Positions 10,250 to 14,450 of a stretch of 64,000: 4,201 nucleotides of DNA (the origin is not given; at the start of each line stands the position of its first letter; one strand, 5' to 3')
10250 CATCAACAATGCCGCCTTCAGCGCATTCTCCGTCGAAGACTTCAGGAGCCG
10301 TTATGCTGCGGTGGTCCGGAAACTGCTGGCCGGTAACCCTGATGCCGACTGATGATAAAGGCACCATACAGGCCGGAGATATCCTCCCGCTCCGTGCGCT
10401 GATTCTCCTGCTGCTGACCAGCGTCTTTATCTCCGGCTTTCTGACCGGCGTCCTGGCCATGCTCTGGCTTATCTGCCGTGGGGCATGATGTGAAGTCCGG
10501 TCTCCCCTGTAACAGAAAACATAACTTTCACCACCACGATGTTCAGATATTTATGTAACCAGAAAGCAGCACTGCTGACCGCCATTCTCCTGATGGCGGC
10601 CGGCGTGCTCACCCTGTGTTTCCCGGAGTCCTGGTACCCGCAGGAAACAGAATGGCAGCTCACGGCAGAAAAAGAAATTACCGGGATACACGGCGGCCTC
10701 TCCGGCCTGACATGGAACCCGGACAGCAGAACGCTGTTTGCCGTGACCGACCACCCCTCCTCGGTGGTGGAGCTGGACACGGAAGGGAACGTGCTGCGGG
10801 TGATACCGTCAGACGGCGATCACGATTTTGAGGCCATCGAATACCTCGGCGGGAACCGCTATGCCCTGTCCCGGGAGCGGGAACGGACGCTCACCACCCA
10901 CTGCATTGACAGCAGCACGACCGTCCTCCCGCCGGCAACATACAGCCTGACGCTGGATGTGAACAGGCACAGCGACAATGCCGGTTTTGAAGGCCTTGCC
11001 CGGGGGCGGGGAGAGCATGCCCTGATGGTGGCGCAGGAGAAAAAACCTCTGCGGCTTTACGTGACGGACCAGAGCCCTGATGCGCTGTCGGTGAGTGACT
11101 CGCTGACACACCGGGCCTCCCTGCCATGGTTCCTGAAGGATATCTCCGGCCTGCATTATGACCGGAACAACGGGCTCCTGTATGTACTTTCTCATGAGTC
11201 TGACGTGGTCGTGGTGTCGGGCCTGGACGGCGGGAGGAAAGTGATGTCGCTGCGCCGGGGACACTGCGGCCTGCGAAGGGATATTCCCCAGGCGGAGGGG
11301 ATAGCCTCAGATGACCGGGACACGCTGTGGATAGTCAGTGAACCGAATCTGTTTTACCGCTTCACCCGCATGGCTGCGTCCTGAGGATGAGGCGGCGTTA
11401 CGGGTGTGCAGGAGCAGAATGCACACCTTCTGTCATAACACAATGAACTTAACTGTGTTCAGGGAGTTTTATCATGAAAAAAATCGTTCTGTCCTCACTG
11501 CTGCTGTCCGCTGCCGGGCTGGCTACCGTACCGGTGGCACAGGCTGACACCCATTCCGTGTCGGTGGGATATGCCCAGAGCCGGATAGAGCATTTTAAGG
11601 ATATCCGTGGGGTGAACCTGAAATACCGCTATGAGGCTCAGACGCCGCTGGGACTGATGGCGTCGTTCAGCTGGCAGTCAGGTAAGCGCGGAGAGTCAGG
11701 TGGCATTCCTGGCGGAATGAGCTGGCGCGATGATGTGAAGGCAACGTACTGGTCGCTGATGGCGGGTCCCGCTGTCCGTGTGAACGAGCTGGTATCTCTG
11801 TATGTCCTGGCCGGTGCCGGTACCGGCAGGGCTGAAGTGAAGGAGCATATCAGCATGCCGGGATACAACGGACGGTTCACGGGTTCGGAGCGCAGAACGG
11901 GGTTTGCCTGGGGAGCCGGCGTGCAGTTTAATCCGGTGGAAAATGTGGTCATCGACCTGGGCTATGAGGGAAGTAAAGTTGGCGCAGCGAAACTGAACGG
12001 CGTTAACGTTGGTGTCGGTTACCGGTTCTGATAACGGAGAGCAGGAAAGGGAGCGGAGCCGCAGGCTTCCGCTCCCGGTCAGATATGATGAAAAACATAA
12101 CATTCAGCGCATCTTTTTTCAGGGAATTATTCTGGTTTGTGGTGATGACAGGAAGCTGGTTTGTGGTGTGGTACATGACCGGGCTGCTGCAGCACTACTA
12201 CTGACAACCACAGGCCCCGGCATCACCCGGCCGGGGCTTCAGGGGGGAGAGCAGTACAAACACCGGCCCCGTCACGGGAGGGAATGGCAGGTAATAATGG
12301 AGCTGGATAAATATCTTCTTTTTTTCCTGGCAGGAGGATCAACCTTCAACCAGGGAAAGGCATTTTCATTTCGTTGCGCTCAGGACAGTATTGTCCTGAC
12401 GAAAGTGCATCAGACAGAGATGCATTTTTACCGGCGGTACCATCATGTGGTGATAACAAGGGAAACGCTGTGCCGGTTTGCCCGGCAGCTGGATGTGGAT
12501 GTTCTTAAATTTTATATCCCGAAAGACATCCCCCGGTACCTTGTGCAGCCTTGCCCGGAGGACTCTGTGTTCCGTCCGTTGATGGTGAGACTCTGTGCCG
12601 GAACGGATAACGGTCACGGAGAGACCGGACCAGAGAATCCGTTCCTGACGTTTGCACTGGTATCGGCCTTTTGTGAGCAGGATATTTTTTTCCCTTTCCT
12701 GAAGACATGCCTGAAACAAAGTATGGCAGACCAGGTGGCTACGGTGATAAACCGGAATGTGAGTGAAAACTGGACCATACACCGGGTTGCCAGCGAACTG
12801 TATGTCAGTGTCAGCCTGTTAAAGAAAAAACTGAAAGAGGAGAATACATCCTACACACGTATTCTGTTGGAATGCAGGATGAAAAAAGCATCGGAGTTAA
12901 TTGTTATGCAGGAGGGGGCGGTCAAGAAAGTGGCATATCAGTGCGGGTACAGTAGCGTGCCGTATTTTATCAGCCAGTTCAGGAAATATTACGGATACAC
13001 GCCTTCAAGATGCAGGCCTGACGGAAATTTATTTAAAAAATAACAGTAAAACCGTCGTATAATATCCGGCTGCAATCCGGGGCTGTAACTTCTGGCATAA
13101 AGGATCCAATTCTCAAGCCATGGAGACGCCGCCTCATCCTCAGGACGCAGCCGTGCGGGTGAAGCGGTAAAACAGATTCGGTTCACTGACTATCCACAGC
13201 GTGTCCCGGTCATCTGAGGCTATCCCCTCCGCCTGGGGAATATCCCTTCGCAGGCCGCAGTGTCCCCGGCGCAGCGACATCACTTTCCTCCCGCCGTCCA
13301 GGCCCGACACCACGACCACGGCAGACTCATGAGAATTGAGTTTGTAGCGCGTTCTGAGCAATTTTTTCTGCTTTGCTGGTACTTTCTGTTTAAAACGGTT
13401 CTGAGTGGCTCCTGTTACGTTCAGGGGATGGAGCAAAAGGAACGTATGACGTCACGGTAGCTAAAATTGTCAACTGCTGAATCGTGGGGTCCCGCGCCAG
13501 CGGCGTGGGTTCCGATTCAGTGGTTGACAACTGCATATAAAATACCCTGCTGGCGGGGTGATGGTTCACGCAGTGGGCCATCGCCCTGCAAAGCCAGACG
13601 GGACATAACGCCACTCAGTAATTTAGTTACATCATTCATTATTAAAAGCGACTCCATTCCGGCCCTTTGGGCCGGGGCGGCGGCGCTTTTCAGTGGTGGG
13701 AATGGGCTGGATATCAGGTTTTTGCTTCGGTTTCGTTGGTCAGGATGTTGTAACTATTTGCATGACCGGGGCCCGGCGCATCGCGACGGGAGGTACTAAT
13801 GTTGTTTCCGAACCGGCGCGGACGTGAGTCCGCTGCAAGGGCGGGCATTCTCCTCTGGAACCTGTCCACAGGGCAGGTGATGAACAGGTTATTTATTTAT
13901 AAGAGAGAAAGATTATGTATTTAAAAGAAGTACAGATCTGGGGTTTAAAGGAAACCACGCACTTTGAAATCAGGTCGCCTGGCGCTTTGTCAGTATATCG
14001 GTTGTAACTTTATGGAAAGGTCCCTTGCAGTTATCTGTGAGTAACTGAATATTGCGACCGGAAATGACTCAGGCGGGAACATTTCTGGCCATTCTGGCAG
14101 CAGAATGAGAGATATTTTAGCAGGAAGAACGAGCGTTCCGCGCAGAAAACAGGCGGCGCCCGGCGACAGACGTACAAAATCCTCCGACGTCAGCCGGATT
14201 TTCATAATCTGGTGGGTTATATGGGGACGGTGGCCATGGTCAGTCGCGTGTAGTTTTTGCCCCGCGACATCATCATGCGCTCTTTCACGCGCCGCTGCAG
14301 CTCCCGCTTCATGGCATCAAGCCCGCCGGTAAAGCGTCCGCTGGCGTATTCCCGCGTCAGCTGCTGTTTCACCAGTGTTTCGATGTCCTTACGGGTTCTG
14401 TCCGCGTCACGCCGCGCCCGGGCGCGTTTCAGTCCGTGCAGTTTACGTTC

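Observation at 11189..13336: A 210-bp near-identical inverted duplication of the srgB 3' end brackets rck-srgC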

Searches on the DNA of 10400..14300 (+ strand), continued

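Call 24: get_annotated_region(hit=H17, flank=8000)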
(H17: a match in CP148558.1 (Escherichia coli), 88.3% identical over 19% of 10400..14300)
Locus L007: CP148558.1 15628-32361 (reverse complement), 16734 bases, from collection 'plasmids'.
description: Escherichia coli strain Z1322PEC0085 plasmid pZ1322PEC0085-2, complete sequence
organism: Escherichia coli (NCBI taxid 562)
taxonomy: Bacteria; Pseudomonadota; Gammaproteobacteria; Enterobacterales; Enterobacteriaceae; Escherichia; Escherichia coli
host: -; source: -; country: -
typing (MOB-suite, as given by PLSDB): conjugative; replicon IncFIA,IncFIA,IncFIB; relaxase MOBF,MOBF,MOBF,MOBF; mating-pair formation MPF_F
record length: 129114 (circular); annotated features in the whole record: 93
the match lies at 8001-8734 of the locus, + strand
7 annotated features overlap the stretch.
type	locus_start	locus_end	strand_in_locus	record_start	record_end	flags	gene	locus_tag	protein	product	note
CDS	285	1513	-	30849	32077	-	-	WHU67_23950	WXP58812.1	IS3-like element IS2 family transposase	-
CDS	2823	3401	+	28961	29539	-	-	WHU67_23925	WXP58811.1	hypothetical protein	-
CDS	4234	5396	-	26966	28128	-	-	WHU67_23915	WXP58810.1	IS3-like element IS3 family transposase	-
CDS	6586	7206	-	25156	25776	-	-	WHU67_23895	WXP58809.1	T3SS effector NleG family protein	-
CDS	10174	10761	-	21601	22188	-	-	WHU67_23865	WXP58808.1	serine acetyltransferase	-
CDS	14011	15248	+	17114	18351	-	-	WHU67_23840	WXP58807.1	IS3-like element IS2 family transposase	-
CDS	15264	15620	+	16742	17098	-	-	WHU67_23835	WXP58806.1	cytochrome b562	-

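Call 27: get_annotated_region(hit=H13, flank=6000)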
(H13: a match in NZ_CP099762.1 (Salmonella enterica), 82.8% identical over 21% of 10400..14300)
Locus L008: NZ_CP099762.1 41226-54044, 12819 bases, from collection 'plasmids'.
description: Salmonella enterica strain S18BD02037 plasmid p127, complete sequence
organism: Salmonella enterica (NCBI taxid 28901)
taxonomy: Bacteria; Pseudomonadota; Gammaproteobacteria; Enterobacterales; Enterobacteriaceae; Salmonella; Salmonella enterica
host: -; source: Homo sapiens,whole genome; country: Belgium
typing (MOB-suite, as given by PLSDB): conjugative; replicon IncFIB; relaxase MOBP,MOBP; mating-pair formation MPF_I
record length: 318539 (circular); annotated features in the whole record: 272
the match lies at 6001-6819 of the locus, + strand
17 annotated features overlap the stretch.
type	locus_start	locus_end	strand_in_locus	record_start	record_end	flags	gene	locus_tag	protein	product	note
CDS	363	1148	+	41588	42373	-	-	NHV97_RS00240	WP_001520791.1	fimbria/pilus periplasmic chaperone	GO:0071555 - cell wall organization [Evidence IEA]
CDS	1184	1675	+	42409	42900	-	-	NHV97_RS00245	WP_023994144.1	DUF5462 family protein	-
CDS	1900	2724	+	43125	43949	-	-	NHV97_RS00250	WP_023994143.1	fimbrial protein FaeG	-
CDS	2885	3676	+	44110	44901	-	faeH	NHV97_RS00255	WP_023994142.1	F4 (K88) fimbria minor subunit FaeH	-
CDS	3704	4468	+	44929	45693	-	-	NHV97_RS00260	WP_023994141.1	minor fimbrial protein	-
CDS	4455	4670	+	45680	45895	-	-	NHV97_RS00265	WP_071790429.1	hypothetical protein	-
CDS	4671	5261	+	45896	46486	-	-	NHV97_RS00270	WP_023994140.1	hypothetical protein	-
CDS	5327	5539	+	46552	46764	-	-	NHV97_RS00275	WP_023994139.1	FaeA/PapI family transcriptional regulator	GO:0006355 - regulation of DNA-templated transcription [Evidence IEA]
CDS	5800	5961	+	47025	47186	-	-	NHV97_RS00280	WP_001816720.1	hypothetical protein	-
CDS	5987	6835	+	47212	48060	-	-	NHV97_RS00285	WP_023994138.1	SdiA-regulated domain-containing protein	-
CDS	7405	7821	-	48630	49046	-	-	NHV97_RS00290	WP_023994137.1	type II toxin-antitoxin system VapC family toxin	-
CDS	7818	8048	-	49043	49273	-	vapB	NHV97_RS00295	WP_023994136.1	type II toxin-antitoxin system VapB family antitoxin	-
CDS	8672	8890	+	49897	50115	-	ccdA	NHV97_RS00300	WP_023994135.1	type II toxin-antitoxin system antitoxin CcdA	-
CDS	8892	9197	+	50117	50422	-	ccdB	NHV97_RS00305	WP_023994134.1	type II toxin-antitoxin system toxin CcdB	-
CDS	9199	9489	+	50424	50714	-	-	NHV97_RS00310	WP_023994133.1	hypothetical protein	-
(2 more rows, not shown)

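Call 28: search_dna_similar(query=window:13000-13480:+, collection=plasmids, mode=distant, max_rows=40, rows=spread)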
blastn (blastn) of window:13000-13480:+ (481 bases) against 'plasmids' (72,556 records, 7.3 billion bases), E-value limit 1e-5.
Records with a match: 1295; places in all: 1634; records where one place covers at least 80% of the query: 285.
Best place of each record, by identity: >=99% 117; 95-99% 13; 90-95% 922; 80-90% 52; 60-80% 191.
By first word of the organism name: Klebsiella 690; Salmonella 541; Enterobacter 48; Escherichia 10; Raoultella 6.
By predicted mobility (MOB-suite, as given by PLSDB): conjugative 993; non-mobilizable 263; mobilizable 39.
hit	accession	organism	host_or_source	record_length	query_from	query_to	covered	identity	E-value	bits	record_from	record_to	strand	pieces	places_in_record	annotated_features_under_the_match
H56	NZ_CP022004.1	Salmonella enterica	mouse,animal,spleen mouse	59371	1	481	100%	100.0%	0e+0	868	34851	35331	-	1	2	AraC family transcriptional regulator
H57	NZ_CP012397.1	Salmonella enterica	Homo sapiens,blood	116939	1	481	100%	100.0%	0e+0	868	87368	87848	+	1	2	AraC family transcriptional regulator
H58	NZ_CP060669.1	Salmonella enterica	Chicken meat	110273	1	481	100%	100.0%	0e+0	868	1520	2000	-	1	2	AraC family transcriptional regulator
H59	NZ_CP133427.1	Salmonella enterica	Human feces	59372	1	481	100%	100.0%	0e+0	868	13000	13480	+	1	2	AraC family transcriptional regulator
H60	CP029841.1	Salmonella enterica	Homo sapiens,feces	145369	1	481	100%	94.3%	0e+0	770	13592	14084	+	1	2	AraC family transcriptional regulator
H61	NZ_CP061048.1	Salmonella enterica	bacterial culture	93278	1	481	100%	94.3%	0e+0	770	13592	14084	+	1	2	AraC family transcriptional regulator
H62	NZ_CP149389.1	Salmonella enterica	Chicken,single cell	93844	1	481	100%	94.3%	0e+0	770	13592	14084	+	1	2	AraC family transcriptional regulator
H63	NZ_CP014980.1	Salmonella enterica subsp. enterica serovar Typhimurium ...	Homo sapiens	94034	1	481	100%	94.1%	0e+0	765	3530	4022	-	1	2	SdiA-regulated domain-containing protein | AraC family transcriptional regulator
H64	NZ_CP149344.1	Salmonella enterica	Pig,single cell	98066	1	481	100%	94.1%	0e+0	765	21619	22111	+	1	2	AraC family transcriptional regulator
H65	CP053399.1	Salmonella enterica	-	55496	287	481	41%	99.5%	8e-93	348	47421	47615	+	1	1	none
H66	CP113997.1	Salmonella enterica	Homo sapiens,human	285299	140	336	41%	78.7%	2e-38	167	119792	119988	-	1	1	SdiA-regulated domain-containing protein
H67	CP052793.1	Salmonella enterica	Chicken Breasts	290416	140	336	41%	78.7%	2e-38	167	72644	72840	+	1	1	YjiK family protein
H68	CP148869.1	Salmonella enterica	Dog,single cell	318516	140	336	41%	78.7%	2e-38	167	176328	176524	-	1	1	SdiA-regulated domain-containing protein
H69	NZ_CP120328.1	Salmonella enterica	food,State of Palestine: West Bank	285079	140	336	41%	78.7%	2e-38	167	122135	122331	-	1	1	SdiA-regulated domain-containing protein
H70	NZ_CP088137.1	Salmonella enterica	Cell culture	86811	140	336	41%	77.2%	3e-34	153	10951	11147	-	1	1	SdiA-regulated domain-containing protein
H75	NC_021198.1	Klebsiella pneumoniae subsp. pneumoniae KPX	-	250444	91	128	8%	94.7%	2e-6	61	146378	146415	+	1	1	none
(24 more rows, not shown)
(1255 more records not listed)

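Call 29: get_annotated_region(hit=H65, flank=5000)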
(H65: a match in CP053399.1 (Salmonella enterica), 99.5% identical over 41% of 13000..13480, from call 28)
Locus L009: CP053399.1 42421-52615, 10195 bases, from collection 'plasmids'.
description: Salmonella enterica subsp. enterica serovar Paratyphi C strain 07-0715 plasmid unnamed, complete sequence
organism: Salmonella enterica (NCBI taxid 57046)
taxonomy: Bacteria; Pseudomonadota; Gammaproteobacteria; Enterobacterales; Enterobacteriaceae; Salmonella; Salmonella enterica
host: -; source: -; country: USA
typing (MOB-suite, as given by PLSDB): conjugative; replicon IncFIB,IncFII; relaxase MOBF,MOBF; mating-pair formation MPF_T
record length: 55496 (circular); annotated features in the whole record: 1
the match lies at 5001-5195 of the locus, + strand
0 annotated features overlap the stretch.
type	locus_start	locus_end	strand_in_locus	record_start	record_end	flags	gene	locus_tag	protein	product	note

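Call 30: get_annotated_region(hit=H75, flank=4000)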
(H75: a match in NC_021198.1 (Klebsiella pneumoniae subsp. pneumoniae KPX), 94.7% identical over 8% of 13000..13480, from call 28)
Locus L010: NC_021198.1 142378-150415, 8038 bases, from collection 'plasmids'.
description: Klebsiella pneumoniae subsp. pneumoniae KPX plasmid pKPX-1, complete sequence
organism: Klebsiella pneumoniae subsp. pneumoniae KPX (NCBI taxid 990925)
taxonomy: Bacteria; Pseudomonadota; Gammaproteobacteria; Enterobacterales; Enterobacteriaceae; Klebsiella; Klebsiella pneumoniae; Klebsiella pneumoniae subsp. pneumoniae KPX
host: -; source: -; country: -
typing (MOB-suite, as given by PLSDB): conjugative; replicon IncFIB,IncFII,rep_cluster_1418; relaxase MOBP; mating-pair formation MPF_I
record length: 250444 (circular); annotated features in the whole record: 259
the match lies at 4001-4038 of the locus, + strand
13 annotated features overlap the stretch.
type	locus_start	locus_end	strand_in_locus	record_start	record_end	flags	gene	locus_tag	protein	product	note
CDS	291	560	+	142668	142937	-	-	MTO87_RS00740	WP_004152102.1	hypothetical protein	-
CDS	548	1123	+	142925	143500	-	-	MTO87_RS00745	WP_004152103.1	hypothetical protein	-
CDS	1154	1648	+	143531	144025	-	-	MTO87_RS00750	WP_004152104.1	DNA-binding protein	-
CDS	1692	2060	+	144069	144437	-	-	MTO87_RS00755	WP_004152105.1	hypothetical protein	-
CDS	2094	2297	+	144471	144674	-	-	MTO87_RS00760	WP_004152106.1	HHA domain-containing protein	-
CDS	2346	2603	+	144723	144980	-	-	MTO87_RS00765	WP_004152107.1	hypothetical protein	-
CDS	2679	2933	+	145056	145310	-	-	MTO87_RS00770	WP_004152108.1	hypothetical protein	-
CDS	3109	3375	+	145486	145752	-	-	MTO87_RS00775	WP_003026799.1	DUF1778 domain-containing protein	-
CDS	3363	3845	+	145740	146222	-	-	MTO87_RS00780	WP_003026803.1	GNAT family N-acetyltransferase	-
CDS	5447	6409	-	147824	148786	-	-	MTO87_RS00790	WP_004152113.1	zinc metalloprotease HtpX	-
CDS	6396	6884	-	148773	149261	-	-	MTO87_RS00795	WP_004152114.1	phosphate-starvation-inducible PsiE family protein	-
CDS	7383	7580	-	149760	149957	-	-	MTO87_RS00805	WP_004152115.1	hypothetical protein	-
predicted_resistance_gene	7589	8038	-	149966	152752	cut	clpK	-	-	heat shock survival AAA family ATPase ClpK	predicted by amrfinderplus; class ; identity 99.25%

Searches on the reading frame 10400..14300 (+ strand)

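Call 39: find_encoding_contigs(protein=P0003, flank=6000, max_places=10)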
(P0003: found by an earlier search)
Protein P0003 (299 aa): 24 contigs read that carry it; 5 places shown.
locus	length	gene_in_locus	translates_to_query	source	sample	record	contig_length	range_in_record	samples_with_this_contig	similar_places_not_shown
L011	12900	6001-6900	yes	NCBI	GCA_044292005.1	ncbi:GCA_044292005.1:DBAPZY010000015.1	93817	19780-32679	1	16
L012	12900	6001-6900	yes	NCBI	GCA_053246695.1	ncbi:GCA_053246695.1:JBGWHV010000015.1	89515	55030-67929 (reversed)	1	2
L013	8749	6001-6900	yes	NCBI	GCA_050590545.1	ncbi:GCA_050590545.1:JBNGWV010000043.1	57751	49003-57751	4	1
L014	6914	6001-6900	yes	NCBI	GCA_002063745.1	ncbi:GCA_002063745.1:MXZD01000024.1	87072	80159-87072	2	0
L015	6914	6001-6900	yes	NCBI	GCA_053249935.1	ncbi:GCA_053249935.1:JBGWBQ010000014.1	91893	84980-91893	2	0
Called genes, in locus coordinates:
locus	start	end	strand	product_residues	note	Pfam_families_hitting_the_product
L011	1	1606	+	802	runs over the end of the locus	PF13954:PapC_N, PF00577:Usher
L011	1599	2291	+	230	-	PF00345:PapD_N, PF02753:PapD_C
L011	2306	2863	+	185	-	-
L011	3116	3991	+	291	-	-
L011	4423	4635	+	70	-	PF04703:FaeA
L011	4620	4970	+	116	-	PF00196:GerE (weak)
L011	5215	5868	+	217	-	PF13462:Thioredoxin_4, PF01323:DSBA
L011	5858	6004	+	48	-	-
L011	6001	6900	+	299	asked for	PF06977:SdiA-regulated, PF13449:Phytase-like (weak)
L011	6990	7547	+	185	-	PF06316:Ail_Lom, PF13505:OMP_b-brl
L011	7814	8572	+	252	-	PF12833:HTH_18, PF00165:HTH_AraC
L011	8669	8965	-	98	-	PF06977:SdiA-regulated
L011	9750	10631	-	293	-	PF02387:IncFII_repA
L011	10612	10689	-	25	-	PF08048:RepA1_leader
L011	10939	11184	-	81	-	PF10723:RepB-RCR_reg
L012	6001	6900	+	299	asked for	PF06977:SdiA-regulated, PF13449:Phytase-like (weak)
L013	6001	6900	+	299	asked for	PF06977:SdiA-regulated, PF13449:Phytase-like (weak)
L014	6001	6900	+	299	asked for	PF06977:SdiA-regulated, PF13449:Phytase-like (weak)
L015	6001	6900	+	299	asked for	PF06977:SdiA-regulated, PF13449:Phytase-like (weak)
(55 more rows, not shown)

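Call 44: find_encoding_contigs(protein=P0001, flank=6000, max_places=10)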
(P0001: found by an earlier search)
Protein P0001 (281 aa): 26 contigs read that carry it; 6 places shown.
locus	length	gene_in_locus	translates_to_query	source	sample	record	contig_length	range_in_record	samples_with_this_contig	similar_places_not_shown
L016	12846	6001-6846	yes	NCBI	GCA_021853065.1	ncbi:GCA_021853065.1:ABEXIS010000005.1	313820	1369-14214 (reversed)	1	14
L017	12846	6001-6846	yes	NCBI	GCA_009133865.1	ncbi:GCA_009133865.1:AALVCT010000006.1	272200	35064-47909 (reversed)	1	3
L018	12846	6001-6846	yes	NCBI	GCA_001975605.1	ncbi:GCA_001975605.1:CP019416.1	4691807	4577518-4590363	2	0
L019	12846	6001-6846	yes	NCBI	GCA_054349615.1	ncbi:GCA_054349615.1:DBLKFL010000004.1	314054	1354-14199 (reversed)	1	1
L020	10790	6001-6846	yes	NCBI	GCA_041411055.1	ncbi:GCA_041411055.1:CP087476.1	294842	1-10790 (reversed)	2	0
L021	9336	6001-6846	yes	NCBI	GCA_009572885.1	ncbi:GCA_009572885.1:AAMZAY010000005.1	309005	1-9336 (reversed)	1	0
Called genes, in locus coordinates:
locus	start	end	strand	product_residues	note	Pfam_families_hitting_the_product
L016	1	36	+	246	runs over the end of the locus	PF00345:PapD_N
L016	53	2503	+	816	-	PF13954:PapC_N, PF00577:Usher, PF13953:PapC_C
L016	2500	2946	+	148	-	PF05775:AfaD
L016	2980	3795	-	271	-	PF12833:HTH_18, PF00165:HTH_AraC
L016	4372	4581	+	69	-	PF04703:FaeA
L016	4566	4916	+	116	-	PF00196:GerE (weak)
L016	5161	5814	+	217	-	PF13462:Thioredoxin_4 (weak), PF01323:DSBA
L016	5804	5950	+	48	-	-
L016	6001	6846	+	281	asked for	PF06977:SdiA-regulated, PF13449:Phytase-like (weak)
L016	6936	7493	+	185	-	PF06316:Ail_Lom, PF13505:OMP_b-brl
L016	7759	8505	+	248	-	PF12833:HTH_18, PF00165:HTH_AraC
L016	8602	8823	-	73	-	PF06977:SdiA-regulated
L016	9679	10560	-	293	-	PF02387:IncFII_repA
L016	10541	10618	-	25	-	PF08048:RepA1_leader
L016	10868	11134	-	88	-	PF10723:RepB-RCR_reg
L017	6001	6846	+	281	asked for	PF06977:SdiA-regulated, PF13449:Phytase-like (weak)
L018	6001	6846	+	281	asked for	PF06977:SdiA-regulated, PF13449:Phytase-like (weak)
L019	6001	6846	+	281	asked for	PF06977:SdiA-regulated, PF13449:Phytase-like (weak)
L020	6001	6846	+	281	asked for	PF06977:SdiA-regulated, PF13449:Phytase-like (weak)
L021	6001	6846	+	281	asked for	PF06977:SdiA-regulated, PF13449:Phytase-like (weak)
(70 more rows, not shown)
